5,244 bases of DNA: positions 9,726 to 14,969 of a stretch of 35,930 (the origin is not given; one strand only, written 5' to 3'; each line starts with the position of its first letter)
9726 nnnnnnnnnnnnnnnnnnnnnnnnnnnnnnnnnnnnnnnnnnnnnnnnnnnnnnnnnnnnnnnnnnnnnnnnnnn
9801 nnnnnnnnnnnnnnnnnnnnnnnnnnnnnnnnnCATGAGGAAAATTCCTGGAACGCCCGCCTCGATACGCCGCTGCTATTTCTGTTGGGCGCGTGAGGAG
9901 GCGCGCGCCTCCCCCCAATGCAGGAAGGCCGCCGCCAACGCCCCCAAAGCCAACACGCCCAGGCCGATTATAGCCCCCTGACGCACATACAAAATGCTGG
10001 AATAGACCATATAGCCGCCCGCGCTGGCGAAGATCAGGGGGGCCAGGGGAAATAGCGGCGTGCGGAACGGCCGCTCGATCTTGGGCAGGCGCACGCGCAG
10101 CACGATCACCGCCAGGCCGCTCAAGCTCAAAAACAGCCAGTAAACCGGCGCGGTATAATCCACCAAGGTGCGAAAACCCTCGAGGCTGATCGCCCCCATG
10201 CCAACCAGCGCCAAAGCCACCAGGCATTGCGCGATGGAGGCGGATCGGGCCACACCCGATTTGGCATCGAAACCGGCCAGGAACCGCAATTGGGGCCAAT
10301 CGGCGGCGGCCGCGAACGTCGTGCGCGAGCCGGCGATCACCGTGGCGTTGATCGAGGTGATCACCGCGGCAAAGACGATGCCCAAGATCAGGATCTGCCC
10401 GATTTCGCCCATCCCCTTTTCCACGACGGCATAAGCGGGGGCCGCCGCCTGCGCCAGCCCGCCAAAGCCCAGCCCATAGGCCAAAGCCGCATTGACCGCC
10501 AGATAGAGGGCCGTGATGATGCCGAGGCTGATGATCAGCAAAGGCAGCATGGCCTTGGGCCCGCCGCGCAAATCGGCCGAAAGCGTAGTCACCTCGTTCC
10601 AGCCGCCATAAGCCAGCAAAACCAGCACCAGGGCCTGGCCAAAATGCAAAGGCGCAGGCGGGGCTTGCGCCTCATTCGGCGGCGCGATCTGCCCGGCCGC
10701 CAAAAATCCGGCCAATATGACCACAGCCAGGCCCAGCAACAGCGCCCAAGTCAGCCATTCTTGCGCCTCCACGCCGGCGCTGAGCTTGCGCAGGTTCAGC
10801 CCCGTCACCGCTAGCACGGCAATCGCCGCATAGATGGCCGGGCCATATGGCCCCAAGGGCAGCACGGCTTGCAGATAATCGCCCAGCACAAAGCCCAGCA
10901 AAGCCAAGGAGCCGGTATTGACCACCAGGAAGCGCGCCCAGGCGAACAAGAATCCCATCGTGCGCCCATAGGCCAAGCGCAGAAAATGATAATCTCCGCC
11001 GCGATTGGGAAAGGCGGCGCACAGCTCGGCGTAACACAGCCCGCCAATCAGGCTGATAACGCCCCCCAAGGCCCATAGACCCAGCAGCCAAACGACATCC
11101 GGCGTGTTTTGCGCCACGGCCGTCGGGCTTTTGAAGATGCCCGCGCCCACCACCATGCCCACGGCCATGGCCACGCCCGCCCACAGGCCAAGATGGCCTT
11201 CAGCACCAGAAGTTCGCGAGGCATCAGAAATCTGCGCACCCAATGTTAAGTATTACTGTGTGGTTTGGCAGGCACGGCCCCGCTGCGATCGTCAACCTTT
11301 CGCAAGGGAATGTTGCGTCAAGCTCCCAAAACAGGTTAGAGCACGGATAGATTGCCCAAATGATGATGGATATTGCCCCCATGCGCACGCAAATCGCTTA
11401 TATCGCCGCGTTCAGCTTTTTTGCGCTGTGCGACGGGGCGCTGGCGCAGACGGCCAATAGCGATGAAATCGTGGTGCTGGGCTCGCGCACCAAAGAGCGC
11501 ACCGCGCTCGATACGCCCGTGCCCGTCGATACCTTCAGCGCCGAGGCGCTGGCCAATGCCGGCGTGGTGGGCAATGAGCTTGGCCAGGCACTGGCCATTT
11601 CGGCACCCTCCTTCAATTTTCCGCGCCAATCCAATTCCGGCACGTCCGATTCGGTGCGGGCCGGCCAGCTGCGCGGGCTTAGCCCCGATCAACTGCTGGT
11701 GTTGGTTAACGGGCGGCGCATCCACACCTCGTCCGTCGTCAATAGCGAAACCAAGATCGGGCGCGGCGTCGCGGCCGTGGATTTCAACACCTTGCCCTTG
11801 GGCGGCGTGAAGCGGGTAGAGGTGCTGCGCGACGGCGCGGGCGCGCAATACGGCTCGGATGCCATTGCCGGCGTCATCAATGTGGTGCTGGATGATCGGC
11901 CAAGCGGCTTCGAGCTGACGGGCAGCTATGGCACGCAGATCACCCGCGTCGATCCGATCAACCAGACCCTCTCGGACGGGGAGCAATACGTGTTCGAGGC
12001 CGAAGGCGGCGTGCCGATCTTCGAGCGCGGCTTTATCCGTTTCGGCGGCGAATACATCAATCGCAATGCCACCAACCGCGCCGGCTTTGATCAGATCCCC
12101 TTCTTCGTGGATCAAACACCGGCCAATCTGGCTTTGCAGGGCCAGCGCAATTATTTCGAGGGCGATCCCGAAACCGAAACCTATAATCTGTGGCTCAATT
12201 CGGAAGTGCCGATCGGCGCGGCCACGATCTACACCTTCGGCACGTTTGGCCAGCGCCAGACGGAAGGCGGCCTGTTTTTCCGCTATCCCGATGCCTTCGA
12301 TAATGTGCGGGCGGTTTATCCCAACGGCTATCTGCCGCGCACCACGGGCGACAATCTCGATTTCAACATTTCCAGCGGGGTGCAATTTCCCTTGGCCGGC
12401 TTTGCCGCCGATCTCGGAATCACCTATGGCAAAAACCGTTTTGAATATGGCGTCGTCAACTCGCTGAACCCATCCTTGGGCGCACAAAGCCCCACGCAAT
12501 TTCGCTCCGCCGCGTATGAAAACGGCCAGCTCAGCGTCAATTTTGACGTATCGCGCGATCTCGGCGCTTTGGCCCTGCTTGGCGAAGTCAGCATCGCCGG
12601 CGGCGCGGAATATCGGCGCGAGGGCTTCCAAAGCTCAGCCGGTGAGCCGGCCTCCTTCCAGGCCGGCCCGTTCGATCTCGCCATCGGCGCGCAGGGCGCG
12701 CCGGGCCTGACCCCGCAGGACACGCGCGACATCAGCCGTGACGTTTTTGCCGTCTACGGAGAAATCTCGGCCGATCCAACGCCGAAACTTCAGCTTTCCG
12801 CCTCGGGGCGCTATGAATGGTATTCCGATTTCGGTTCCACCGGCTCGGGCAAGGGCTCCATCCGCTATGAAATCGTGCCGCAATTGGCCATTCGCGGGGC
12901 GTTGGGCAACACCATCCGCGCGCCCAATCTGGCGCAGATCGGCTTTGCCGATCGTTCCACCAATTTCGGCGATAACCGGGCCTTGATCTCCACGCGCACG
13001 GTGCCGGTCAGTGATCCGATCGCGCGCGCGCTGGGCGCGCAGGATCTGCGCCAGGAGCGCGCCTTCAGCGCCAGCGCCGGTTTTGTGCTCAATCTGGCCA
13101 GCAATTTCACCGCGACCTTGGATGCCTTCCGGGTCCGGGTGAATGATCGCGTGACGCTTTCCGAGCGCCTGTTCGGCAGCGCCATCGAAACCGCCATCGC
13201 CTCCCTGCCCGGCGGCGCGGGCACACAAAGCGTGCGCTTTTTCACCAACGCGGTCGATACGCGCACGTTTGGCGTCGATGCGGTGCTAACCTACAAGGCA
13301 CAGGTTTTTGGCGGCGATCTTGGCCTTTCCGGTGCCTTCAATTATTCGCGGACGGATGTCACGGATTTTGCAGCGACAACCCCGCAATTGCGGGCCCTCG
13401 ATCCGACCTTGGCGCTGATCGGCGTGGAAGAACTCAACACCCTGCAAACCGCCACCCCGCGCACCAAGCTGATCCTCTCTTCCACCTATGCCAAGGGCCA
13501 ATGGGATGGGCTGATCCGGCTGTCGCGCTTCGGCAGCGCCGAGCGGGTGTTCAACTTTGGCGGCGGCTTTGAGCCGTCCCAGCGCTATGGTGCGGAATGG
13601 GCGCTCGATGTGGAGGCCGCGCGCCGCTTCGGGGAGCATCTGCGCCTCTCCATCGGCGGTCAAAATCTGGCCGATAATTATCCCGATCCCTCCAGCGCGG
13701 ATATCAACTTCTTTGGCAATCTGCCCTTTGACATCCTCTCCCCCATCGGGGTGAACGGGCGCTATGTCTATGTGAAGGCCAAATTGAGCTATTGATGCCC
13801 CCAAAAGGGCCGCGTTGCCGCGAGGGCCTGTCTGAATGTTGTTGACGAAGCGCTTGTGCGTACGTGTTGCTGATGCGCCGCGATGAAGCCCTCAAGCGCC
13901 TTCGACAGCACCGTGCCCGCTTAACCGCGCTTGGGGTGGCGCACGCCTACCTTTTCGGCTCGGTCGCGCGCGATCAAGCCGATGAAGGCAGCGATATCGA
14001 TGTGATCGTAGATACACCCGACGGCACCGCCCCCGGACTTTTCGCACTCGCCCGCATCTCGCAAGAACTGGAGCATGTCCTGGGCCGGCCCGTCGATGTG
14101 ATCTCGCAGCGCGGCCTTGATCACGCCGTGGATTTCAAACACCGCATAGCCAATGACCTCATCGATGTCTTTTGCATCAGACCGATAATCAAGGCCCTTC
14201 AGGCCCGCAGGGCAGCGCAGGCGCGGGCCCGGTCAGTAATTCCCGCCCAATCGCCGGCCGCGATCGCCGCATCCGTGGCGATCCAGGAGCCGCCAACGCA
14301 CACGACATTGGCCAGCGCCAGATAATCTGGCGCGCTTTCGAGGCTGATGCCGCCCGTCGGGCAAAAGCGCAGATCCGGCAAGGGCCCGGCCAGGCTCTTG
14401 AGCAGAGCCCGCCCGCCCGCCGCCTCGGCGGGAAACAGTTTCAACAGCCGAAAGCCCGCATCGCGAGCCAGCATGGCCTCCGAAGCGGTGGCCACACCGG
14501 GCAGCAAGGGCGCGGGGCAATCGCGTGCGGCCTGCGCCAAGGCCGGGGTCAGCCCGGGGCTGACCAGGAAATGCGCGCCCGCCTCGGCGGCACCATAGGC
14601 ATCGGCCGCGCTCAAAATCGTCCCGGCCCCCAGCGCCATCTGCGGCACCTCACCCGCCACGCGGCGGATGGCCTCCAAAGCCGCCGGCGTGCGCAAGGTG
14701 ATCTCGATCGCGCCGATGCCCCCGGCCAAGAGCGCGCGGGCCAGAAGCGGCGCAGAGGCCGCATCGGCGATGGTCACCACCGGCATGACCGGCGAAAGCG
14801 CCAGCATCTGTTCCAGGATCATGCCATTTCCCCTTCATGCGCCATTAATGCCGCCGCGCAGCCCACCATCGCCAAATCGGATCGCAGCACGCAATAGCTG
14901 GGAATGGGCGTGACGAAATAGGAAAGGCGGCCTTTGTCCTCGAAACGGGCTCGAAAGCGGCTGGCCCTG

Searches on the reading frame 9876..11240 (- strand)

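Call 11: search_protein_families(library=pfam, proteins=[window:9876-11240:-], max_evalue=0.001)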
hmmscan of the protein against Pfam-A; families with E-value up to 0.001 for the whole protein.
window:9876-11240:- (454 aa): 2 families
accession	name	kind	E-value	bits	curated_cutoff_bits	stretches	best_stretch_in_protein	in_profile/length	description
PF13520.12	AA_permease_2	-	1.9e-30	106.6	27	1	17-416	1-405/427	Amino acid permease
PF00324.27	AA_permease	-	1.1e-10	41.2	24.6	1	24-412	4-417/470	Amino acid permease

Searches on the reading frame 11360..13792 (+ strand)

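Call 11: search_protein_families(library=pfam, proteins=[window:11360-13792:+], max_evalue=0.001)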
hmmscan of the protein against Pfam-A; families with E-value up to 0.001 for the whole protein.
window:11360-13792:+ (811 aa): 2 families
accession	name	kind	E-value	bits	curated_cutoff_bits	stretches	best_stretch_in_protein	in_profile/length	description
PF00593.30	TonB_dep_Rec_b-barrel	-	1.7e-32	114.3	27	1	290-770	18-436/436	TonB dependent receptor-like, beta-barrel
PF07715.20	Plug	-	4e-17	63.1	23.9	1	50-172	3-107/107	TonB-dependent Receptor Plug Domain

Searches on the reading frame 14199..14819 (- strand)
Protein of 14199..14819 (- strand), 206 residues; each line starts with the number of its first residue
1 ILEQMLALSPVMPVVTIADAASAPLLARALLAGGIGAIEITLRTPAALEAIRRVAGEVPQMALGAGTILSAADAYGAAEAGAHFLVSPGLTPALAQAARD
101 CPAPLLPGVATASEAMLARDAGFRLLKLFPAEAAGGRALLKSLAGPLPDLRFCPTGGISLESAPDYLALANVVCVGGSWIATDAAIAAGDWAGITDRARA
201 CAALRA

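Call 11: search_protein_families(library=pfam, proteins=[window:14199-14819:-], max_evalue=0.001)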
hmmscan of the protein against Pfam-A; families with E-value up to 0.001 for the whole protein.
window:14199-14819:- (206 aa): 1 family
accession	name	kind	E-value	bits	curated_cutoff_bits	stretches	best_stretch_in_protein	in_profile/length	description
PF01081.25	Aldolase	-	2e-66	223.6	27.8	1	3-195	2-194/196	KDPG and KHG aldolase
